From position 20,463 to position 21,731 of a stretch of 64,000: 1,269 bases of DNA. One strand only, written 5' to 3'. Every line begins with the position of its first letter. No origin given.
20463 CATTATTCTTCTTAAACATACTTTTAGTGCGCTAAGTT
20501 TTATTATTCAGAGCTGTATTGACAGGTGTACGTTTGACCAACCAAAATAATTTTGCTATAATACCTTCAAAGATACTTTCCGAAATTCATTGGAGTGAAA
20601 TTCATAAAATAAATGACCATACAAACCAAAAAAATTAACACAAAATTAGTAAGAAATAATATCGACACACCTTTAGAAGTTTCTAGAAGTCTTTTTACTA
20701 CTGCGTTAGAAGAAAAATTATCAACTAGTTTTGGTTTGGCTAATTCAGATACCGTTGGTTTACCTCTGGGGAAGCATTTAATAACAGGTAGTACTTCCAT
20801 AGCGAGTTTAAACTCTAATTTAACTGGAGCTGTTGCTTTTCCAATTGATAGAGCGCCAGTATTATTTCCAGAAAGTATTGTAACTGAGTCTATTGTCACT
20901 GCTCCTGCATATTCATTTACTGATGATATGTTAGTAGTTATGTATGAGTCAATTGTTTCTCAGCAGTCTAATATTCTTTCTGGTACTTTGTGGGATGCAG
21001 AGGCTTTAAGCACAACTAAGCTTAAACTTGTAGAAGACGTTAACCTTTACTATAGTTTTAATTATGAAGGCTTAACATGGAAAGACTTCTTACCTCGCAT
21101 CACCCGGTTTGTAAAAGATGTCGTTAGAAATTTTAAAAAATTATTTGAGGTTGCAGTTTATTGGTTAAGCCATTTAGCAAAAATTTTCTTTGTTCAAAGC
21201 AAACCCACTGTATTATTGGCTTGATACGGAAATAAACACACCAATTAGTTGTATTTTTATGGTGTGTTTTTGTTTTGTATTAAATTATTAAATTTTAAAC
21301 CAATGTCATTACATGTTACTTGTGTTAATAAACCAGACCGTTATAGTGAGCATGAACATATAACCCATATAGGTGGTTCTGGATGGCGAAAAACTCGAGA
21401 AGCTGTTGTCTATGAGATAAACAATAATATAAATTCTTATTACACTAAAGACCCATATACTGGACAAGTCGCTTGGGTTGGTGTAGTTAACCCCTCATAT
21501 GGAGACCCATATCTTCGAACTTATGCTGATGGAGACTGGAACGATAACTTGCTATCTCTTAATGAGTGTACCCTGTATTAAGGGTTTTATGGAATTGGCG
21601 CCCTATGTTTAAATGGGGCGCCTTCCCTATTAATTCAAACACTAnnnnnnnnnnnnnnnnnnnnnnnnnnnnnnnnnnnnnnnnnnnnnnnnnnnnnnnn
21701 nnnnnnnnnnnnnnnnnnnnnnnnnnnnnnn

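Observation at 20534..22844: Island cargo: promoter-driven trio including a SEC-C-motif protein with a PD-(D/E)xK-like core; candidate uncharacterised defence or addiction module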

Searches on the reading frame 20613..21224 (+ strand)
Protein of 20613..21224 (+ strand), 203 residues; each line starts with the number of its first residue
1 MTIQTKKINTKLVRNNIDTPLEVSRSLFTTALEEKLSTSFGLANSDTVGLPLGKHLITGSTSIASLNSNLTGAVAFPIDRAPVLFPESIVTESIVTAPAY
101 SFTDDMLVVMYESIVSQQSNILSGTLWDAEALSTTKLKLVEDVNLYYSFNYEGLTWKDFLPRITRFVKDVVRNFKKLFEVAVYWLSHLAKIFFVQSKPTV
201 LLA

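Call 6: search_protein_families(library=pfam, proteins=[window:20613-21224:+], max_evalue=1)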
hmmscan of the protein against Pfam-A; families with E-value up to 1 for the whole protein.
window:20613-21224:+ (203 aa): 0 families

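Call 7: search_protein_families(library=padloc, proteins=[window:20613-21224:+], max_evalue=1)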
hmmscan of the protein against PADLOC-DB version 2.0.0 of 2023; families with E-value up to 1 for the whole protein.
window:20613-21224:+ (203 aa): 0 families

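Call 8: search_protein_families(library=ncbifam, proteins=[window:20613-21224:+], max_evalue=1)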
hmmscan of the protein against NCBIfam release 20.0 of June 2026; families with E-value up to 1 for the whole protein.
window:20613-21224:+ (203 aa): 1 family
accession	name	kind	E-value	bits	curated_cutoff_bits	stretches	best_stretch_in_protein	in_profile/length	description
NF007652.1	PRK10319.1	equivalog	0.18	11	400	1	40-99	192-252/291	N-acetylmuramoyl-L-alanine amidase AmiA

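Call 11: search_protein_families(library=phrogs, proteins=[window:20613-21224:+], max_evalue=0.1)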
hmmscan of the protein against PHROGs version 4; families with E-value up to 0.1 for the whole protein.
window:20613-21224:+ (203 aa): 0 families

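Call 44: find_homologous_proteins(query=window:20613-21224:+)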
Query window:20613-21224:+ (203 aa): 1 proteins with E <= 0.001 among 178 candidates.
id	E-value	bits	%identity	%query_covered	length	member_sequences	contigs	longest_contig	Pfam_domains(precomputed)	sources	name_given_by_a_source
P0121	7.5e-125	432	100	100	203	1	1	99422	-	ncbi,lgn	-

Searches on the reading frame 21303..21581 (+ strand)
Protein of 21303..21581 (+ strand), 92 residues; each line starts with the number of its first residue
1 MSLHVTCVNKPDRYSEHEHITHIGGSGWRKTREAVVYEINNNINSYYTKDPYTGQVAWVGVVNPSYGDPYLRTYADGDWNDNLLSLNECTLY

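Call 6: search_protein_families(library=pfam, proteins=[window:21303-21581:+], max_evalue=1)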
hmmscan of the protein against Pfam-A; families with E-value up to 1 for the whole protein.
window:21303-21581:+ (92 aa): 1 family
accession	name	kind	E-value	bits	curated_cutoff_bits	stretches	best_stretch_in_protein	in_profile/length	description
PF13031.12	DUF3892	-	9.4e-18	64.9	22.3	1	4-86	1-70/71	Protein of unknown function (DUF3892)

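Call 7: search_protein_families(library=padloc, proteins=[window:21303-21581:+], max_evalue=1)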
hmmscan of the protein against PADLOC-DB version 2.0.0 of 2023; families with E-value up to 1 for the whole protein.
window:21303-21581:+ (92 aa): 0 families

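Call 8: search_protein_families(library=ncbifam, proteins=[window:21303-21581:+], max_evalue=1)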
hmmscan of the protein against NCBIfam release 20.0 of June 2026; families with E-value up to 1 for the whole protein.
window:21303-21581:+ (92 aa): 1 family
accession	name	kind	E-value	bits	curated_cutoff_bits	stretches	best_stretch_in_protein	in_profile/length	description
NF045973.1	conju_CD1115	equivalog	0.094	11.5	250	1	10-51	17-59/442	VirD4-like conjugal transfer protein, CD1115 family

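Call 10: search_solved_structures(query=window:21303-21581:+, max_evalue=10)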
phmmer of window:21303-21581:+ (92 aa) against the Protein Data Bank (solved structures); distinct sequences matched with E-value up to 10: 1.
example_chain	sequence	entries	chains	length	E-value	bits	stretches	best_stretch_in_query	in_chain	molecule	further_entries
6ogx_H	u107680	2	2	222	0.92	13.4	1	33-72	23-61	Fab2 heavy chain | Fab 3C8 Heavy Chain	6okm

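Call 11: search_protein_families(library=phrogs, proteins=[window:21303-21581:+], max_evalue=0.1)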
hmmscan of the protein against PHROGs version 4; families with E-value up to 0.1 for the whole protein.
window:21303-21581:+ (92 aa): 1 family
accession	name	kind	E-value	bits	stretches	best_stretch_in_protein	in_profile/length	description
phrog_8224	-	unknown function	8.3e-18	65.5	1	1-88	1-90/91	-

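Call 55: list_cluster_members(proteins=[P0001, window:21303-21581:+, window:19378-20343:+, P0121])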
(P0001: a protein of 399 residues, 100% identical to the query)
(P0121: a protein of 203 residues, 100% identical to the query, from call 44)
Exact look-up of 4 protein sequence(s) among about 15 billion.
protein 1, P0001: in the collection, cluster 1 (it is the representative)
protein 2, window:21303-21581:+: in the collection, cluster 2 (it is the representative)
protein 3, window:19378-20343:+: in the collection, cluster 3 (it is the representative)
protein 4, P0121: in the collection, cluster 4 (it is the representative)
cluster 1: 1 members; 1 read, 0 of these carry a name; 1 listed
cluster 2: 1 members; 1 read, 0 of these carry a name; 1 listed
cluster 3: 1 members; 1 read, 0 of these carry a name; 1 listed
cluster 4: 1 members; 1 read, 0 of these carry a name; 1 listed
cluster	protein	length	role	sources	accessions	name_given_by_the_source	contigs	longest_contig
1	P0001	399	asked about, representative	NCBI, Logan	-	-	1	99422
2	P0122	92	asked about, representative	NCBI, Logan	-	-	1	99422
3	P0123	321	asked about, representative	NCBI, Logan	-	-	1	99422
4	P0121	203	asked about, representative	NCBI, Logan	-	-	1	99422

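Call 68: find_homologous_proteins(query=window:21303-21581:+)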
Query window:21303-21581:+ (92 aa): 116 proteins with E <= 0.001 among 118 candidates.
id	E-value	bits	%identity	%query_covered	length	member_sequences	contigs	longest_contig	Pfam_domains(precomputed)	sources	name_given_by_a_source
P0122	4.2e-59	215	100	100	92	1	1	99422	PF13031.13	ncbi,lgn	-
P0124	1.9e-29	120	60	96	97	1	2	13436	PF13031.13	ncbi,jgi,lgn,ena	-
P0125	1.1e-28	117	57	96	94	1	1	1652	PF13031.13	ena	-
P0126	9.4e-28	115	60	95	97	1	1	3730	PF13031.13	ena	-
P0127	1.0e-27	114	57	97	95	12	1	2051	PF13031.13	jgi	jgi:hypothetical protein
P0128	1.2e-27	114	58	97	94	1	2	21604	PF13031.13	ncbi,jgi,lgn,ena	-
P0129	4.1e-27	112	59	93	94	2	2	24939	PF13031.13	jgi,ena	jgi:hypothetical protein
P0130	4.3e-27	112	57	97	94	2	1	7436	PF13031.13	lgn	-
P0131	5.2e-27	112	58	95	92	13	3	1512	PF13031.13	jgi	jgi:hypothetical protein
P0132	3.2e-26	110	57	95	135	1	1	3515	PF13031.13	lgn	-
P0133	3.5e-26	110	57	96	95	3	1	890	PF13031.13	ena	-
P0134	3.8e-26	109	57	97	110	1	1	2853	PF13031.13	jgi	jgi:hypothetical protein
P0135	4.5e-26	109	54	98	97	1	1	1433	PF13031.13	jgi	jgi:hypothetical protein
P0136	4.8e-26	109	56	95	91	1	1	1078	PF13031.13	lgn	-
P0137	5.7e-26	109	55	97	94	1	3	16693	PF13031.13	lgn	-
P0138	8.2e-26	108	60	93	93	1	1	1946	PF13031.13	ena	-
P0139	1.1e-25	108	56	96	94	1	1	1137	PF13031.13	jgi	-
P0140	1.2e-25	108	56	97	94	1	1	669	PF13031.13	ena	-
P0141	1.2e-25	108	56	93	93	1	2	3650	PF13031.13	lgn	-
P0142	1.4e-25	108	58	95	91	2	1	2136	PF13031.13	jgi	jgi:hypothetical protein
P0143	2.1e-25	107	58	96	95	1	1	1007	PF13031.13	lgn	-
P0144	2.6e-25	107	56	95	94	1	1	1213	PF13031.13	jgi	-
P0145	3.9e-25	106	56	97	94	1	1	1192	PF13031.13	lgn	-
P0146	4.0e-25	106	55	96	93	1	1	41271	PF13031.13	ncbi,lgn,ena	-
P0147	4.2e-25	106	57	97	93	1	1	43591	PF13031.13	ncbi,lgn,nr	ncbi:MAG TPA: DUF3892 domain-containing protein [Candidatus Paceibacterota bacterium]|nr:DUF3892 dom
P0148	7.7e-25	105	56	96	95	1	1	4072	PF13031.13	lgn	-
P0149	8.8e-25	105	56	97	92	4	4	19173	PF13031.13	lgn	-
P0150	8.8e-25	105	53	97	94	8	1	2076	PF13031.13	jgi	jgi:hypothetical protein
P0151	1.1e-24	105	56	95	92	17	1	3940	PF13031.13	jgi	jgi:hypothetical protein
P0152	1.1e-24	105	54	97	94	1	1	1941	PF13031.13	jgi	jgi:hypothetical protein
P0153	1.3e-24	104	56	93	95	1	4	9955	PF13031.13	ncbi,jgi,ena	-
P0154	1.3e-24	104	55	95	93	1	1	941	PF13031.13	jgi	jgi:hypothetical protein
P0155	1.8e-24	104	55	97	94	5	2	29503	PF13031.13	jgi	jgi:hypothetical protein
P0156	1.8e-24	104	58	97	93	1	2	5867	PF13031.13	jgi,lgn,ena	-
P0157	4.1e-24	103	54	96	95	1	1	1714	PF13031.13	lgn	-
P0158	4.4e-24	103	54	97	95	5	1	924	PF13031.13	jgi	jgi:hypothetical protein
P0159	4.5e-24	103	51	97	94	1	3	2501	PF13031.13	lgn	-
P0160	6.3e-24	102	53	97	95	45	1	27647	PF13031.13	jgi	-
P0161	7.1e-24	102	53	99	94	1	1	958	PF13031.13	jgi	jgi:hypothetical protein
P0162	7.2e-24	102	56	95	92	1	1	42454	PF13031.13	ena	-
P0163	7.3e-24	102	56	96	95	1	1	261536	PF13031.13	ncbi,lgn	ncbi:MAG: DUF3892 domain-containing protein [Gemmatimonadota bacterium]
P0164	8.3e-24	102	55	93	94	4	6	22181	PF13031.13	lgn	-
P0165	9.8e-24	102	53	96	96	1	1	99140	PF13031.13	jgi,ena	-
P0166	1.0e-23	102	53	97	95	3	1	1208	PF13031.13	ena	-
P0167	1.7e-23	101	55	97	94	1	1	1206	PF13031.13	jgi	jgi:hypothetical protein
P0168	2.4e-23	100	53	96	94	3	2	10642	PF13031.13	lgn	-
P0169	2.7e-23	100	59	95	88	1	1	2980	PF13031.13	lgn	-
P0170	2.7e-23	100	55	93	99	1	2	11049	PF13031.13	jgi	jgi:Protein of unknown function (DUF3892)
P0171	3.1e-23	100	52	97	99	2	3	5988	PF13031.13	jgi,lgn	jgi:hypothetical protein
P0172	3.2e-23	100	56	96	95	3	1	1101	PF13031.13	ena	-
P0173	4.2e-23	100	57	96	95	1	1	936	PF13031.13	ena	-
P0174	4.7e-23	99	54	95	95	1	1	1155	PF13031.13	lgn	-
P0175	9.7e-23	98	53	95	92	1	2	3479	PF13031.13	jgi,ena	-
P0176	9.9e-23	98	57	97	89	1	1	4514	PF13031.13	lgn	-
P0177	9.9e-23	98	57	89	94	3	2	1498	PF13031.13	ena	-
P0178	1.0e-22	98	54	95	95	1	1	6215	PF13031.13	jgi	jgi:hypothetical protein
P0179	1.1e-22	98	52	97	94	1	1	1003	PF13031.13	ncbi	-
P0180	1.3e-22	98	56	93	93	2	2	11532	PF13031.13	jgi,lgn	-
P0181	1.4e-22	98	55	92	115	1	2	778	PF13031.13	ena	-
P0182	2.0e-22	97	52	95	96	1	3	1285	PF13031.13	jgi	jgi:hypothetical protein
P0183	2.8e-22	97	56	95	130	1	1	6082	PF13031.13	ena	-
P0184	3.6e-22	97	54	95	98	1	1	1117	PF13031.13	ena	-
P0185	3.6e-22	97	52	96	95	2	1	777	PF13031.13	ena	-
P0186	4.6e-22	96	54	96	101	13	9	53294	PF13031.13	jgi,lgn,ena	jgi:hypothetical protein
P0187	5.0e-22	96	53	96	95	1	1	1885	PF13031.13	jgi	-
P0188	5.6e-22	96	51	95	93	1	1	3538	PF13031.13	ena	-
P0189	9.4e-22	95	53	92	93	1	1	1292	PF13031.13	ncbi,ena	-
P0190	1.0e-21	95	53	93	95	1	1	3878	PF13031.13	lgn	-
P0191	2.1e-21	94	48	97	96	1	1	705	PF13031.13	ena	-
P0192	2.1e-21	94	53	95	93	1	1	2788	PF13031.13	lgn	-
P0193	2.3e-21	94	52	96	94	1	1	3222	PF13031.13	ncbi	ncbi:MAG: DUF3892 domain-containing protein [Solirubrobacterales bacterium]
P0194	2.4e-21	94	52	96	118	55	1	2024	PF13031.13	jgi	-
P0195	4.3e-21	93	54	95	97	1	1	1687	PF13031.13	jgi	jgi:hypothetical protein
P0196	4.9e-21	93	56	96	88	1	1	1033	PF13031.13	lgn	-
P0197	5.9e-21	93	52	97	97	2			PF13031.13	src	-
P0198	6.2e-21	93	52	95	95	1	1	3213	PF13031.13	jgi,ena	jgi:hypothetical protein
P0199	6.4e-21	93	53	93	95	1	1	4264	PF13031.13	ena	-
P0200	6.7e-21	93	52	95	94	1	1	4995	PF13031.13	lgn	-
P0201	8.4e-21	92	53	93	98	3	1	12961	PF13031.13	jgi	-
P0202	2.1e-20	91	52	98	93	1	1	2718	PF13031.13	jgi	-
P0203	2.4e-20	91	49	95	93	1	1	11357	PF13031.13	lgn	-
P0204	3.4e-20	90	52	95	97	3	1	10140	PF13031.13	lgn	-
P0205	4.1e-20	90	53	92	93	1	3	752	PF13031.13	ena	-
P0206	6.7e-20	89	52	96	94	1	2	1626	PF13031.13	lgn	-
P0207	2.0e-19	88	57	95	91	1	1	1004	PF13031.13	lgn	-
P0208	2.1e-19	88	56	95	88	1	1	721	PF13031.13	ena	-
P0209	2.7e-19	87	51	96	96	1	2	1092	PF13031.13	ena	-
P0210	3.0e-19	87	52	92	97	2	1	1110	PF13031.13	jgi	jgi:hypothetical protein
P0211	3.4e-19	87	49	97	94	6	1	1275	PF13031.13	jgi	jgi:hypothetical protein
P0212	4.4e-19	87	50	93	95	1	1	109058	PF13031.13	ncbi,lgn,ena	-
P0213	5.9e-19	86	51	97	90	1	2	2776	PF13031.13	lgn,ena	-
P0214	1.1e-18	85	53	92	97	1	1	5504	PF13031.13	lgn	-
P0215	2.5e-18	84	49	95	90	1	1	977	PF13031.13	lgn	-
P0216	4.8e-18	83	51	96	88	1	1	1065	PF13031.13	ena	-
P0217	8.0e-18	83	49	92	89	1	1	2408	PF13031.13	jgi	jgi:hypothetical protein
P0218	8.0e-18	83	49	95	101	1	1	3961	PF13031.13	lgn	-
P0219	1.1e-17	82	48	95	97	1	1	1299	PF13031.13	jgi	-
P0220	1.8e-17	82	53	92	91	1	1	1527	PF13031.13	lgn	-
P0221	4.7e-17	80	52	93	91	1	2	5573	PF13031.13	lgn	-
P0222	1.3e-16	79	49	95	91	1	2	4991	PF13031.13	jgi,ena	-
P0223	1.3e-15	76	51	95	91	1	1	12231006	PF13031.13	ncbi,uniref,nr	ncbi:DUF3892 domain-containing protein [Cystobacter fuscus]|uniref:DUF3892 domain-containing protein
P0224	2.0e-15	75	59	70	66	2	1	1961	PF13031.13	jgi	jgi:hypothetical protein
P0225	4.9e-14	71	56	70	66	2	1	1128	PF13031.13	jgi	-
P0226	1.8e-13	69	47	95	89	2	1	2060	PF13031.13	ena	-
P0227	2.1e-13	68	50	72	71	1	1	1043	PF13031.13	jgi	jgi:Protein of unknown function (DUF3892)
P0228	2.6e-13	68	47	98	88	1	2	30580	PF13031.13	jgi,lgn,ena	-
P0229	4.0e-13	68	44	97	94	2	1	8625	PF13031.13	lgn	-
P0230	8.1e-13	67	57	65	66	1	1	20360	PF13031.13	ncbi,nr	ncbi:MAG TPA: DUF3892 domain-containing protein [Roseiarcus sp.]|nr:DUF3892 domain-containing protei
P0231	1.3e-12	66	55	67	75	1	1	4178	PF13031.13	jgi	jgi:hypothetical protein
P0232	1.6e-11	62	47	98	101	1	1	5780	PF13031.13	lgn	-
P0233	7.2e-11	60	53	62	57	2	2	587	PF13031.13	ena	-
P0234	1.3e-9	56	40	92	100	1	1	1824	PF13031.13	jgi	jgi:hypothetical protein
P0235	6.3e-9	54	43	93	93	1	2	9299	PF13031.13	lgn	-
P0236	1.5e-6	47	51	62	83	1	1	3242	PF13031.13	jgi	jgi:hypothetical protein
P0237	1.6e-6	46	79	30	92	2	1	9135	PF13031.13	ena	-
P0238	3.8e-6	45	47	76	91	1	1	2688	PF13031.13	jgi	jgi:N6-adenosine-specific RNA methylase IME4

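Call 69: find_encoding_contigs(protein=P0147, flank=4000, max_places=2)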
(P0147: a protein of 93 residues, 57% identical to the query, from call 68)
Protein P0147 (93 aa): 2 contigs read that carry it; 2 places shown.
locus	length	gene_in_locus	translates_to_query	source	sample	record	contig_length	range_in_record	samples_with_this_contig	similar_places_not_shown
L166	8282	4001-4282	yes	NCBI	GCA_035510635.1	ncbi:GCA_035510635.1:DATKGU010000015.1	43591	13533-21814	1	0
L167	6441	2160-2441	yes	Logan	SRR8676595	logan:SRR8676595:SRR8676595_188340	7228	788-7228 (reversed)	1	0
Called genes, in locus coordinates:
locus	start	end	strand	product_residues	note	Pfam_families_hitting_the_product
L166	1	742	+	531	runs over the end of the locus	PF13328:HD_4, PF01966:HD (weak), PF04607:RelA_SpoT, PF02824:TGS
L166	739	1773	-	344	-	PF02195:ParB_N, PF17762:HTH_ParB, PF23552:ParB_C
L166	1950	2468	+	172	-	-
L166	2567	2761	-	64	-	-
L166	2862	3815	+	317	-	PF01745:IPT, PF01715:IPPT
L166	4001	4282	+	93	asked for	PF13031:DUF3892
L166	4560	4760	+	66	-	-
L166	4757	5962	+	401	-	PF00239:Resolvase, PF07508:Recombinase, PF13408:Zn_ribbon_recom (faint)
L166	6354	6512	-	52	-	PF00471:Ribosomal_L33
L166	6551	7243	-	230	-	-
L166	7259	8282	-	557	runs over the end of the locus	PF18895:T4SS_pilin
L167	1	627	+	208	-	?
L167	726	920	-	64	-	-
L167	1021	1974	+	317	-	PF01745:IPT, PF01715:IPPT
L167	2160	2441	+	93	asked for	PF13031:DUF3892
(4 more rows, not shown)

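Call 70: find_encoding_contigs(protein=P0124, flank=4000, max_places=2)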
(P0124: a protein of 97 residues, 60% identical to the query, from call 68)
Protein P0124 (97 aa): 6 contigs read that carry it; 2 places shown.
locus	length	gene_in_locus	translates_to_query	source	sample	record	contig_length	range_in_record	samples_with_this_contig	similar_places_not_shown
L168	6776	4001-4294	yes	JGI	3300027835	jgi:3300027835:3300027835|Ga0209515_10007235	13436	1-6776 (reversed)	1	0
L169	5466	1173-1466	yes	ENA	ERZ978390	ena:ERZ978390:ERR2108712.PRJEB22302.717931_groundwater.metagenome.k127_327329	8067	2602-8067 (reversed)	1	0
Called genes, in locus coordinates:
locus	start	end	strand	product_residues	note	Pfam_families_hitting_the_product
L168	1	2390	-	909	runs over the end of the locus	PF01935:DUF87, PF10412:TrwB_AAD_bind, PF13401:AAA_22 (faint)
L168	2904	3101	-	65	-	-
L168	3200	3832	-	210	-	PF00717:Peptidase_S24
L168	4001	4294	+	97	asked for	PF13031:DUF3892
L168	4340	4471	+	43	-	-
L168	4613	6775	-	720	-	?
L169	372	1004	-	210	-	PF00717:Peptidase_S24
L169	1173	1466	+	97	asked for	PF13031:DUF3892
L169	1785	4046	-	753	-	PF04851:ResIII, PF00270:DEAD (faint)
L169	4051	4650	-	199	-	-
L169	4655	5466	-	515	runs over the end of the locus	PF01555:N6_N4_Mtase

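Call 71: find_encoding_contigs(protein=P0128, flank=4000, max_places=2)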
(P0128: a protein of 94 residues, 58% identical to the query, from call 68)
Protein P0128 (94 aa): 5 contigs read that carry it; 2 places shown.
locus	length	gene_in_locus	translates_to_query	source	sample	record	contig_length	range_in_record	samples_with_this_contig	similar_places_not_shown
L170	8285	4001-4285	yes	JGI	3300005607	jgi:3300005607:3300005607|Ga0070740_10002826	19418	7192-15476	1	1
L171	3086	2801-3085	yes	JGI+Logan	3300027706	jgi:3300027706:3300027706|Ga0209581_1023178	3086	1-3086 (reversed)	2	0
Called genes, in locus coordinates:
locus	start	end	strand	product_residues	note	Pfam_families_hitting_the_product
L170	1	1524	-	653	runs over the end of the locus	PF01555:N6_N4_Mtase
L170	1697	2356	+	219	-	-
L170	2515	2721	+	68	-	PF09954:DUF2188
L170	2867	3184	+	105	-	PF13560:HTH_31 (weak), PF12844:HTH_19, PF01381:HTH_3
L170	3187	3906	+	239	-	-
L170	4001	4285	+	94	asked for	PF13031:DUF3892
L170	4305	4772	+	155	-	PF14452:Multi_ubiq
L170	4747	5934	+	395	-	PF20590:DUF6791, PF00899:ThiF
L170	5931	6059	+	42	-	-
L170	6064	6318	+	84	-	PF20137:BubE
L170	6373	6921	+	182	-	-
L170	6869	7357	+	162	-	PF03050:DDE_Tnp_IS66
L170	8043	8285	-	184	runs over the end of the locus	-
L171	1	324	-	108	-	?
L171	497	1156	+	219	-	-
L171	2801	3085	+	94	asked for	PF13031:DUF3892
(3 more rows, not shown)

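Call 72: find_encoding_contigs(protein=P0146, flank=4000, max_places=2)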
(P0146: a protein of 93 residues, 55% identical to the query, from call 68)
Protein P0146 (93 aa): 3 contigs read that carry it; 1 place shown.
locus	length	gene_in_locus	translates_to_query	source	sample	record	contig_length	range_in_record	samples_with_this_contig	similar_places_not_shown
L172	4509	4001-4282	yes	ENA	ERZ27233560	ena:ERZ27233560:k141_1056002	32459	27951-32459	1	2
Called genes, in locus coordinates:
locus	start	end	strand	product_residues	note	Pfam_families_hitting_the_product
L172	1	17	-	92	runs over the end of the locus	PF09907:HigB_toxin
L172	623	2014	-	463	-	PF14463:E1-N, PF00899:ThiF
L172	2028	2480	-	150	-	-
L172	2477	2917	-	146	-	PF14455:Y4jH-like (weak)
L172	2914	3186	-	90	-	-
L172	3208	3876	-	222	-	PF01726:LexA_DNA_bind (faint), PF00717:Peptidase_S24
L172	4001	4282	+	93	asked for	PF13031:DUF3892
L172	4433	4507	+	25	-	?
